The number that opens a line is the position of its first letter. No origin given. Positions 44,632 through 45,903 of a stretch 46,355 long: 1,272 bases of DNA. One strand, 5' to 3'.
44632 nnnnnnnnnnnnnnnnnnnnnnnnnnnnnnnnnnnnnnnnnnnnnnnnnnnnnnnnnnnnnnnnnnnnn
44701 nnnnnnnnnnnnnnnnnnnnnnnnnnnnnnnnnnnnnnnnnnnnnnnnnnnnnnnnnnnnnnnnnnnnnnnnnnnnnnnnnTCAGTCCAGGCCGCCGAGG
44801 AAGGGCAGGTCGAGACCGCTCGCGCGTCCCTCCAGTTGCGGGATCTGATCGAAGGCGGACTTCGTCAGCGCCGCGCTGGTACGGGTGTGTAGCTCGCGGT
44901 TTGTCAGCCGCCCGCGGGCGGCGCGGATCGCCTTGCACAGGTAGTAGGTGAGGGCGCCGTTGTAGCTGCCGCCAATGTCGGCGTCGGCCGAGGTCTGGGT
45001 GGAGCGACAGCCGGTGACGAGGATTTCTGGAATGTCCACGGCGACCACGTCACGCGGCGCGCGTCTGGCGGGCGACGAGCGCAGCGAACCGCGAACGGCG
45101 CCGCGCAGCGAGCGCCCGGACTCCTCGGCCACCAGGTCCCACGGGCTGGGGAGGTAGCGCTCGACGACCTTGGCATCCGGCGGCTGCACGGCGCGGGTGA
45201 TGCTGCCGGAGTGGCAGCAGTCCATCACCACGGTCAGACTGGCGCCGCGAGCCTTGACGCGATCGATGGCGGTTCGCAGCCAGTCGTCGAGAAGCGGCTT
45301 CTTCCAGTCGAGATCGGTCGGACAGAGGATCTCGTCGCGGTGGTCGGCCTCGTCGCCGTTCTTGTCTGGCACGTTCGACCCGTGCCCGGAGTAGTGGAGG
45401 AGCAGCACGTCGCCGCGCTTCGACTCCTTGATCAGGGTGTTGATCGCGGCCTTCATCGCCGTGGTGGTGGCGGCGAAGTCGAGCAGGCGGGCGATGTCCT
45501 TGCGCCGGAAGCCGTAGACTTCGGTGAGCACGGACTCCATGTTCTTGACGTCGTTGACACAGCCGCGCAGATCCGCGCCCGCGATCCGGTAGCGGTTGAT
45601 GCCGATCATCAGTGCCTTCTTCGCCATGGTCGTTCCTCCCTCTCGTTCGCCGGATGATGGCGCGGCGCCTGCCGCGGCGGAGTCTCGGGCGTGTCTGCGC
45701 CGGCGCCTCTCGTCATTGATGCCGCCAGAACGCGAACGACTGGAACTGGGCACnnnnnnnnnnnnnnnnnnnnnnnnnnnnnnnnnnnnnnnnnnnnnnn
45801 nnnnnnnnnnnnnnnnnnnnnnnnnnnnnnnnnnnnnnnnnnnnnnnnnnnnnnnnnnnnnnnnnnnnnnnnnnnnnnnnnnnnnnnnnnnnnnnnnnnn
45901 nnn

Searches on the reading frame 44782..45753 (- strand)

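Call 22: search_protein_families(library=pfam, proteins=[window:44782-45753:-], max_evalue=0.001)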
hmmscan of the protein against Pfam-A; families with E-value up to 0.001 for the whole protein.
window:44782-45753:- (323 aa): 1 family
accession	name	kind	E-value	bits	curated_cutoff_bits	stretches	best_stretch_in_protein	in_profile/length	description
PF00656.27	Peptidase_C14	-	1.7e-32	113.4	21.4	1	45-308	2-224/233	Caspase domain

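Call 67: search_protein_families(library=padloc, proteins=[window:44782-45753:-], max_evalue=0.001)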
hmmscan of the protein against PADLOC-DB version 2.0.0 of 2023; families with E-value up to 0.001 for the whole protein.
window:44782-45753:- (323 aa): 1 family
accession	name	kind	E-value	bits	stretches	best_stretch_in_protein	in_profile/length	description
PDLC02987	caspase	-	4.7e-22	76.8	1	46-261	4-130/453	-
